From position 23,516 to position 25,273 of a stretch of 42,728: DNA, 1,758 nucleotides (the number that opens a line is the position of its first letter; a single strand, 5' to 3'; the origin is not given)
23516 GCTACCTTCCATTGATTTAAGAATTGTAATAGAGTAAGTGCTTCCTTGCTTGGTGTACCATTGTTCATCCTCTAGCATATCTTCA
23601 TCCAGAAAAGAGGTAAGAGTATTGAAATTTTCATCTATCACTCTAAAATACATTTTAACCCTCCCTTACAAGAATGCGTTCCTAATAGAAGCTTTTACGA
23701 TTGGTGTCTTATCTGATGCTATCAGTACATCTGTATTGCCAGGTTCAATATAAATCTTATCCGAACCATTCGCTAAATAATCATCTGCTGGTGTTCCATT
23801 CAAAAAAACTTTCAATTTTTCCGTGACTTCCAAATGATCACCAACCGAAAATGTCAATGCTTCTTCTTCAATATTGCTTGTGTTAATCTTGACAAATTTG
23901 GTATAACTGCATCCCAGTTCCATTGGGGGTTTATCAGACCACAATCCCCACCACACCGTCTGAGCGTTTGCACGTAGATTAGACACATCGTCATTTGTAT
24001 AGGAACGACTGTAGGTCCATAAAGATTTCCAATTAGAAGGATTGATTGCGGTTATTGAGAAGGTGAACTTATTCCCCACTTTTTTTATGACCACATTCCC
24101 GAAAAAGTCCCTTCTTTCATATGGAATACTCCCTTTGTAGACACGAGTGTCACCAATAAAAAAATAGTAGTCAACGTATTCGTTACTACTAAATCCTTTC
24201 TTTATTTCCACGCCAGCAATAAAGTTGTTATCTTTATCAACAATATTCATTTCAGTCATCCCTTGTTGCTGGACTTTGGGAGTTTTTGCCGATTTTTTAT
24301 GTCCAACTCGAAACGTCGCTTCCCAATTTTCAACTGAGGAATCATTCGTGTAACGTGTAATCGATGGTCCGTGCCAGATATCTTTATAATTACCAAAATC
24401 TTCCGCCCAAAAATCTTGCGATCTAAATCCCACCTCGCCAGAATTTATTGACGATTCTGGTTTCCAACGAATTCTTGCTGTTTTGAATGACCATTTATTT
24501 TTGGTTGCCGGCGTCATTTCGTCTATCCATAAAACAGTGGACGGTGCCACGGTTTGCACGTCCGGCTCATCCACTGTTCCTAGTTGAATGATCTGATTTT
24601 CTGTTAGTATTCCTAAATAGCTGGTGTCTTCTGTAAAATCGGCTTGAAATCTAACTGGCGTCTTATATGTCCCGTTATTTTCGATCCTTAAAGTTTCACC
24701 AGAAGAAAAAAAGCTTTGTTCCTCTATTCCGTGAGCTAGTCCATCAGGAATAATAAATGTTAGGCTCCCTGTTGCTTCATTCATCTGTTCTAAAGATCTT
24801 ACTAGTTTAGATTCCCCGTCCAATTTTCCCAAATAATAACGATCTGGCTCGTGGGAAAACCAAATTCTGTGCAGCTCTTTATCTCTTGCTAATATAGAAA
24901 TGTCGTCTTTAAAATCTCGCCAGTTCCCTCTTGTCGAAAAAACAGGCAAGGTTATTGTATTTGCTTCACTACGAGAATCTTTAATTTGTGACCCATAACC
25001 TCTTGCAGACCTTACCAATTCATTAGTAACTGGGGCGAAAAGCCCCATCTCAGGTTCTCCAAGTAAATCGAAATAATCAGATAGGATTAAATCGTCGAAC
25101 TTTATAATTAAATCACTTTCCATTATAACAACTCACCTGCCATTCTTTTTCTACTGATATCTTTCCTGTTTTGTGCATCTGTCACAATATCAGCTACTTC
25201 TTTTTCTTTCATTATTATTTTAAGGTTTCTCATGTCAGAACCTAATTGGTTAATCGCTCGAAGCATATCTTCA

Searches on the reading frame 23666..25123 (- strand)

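Call 81: search_protein_families(library=pfam, proteins=[window:23666-25123:-], max_evalue=0.001)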
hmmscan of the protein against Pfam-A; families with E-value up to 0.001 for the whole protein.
window:23666-25123:- (485 aa): 2 families
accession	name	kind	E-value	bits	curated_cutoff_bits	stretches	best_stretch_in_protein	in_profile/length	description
PF22768.1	SPP1_Dit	-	2.3e-05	25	25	0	423-472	36-86/97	Siphovirus-type tail component, C-terminal domain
PF05709.17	Sipho_tail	-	0.00015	22.4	24.2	1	28-123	22-116/118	Phage tail protein RIFT-related domain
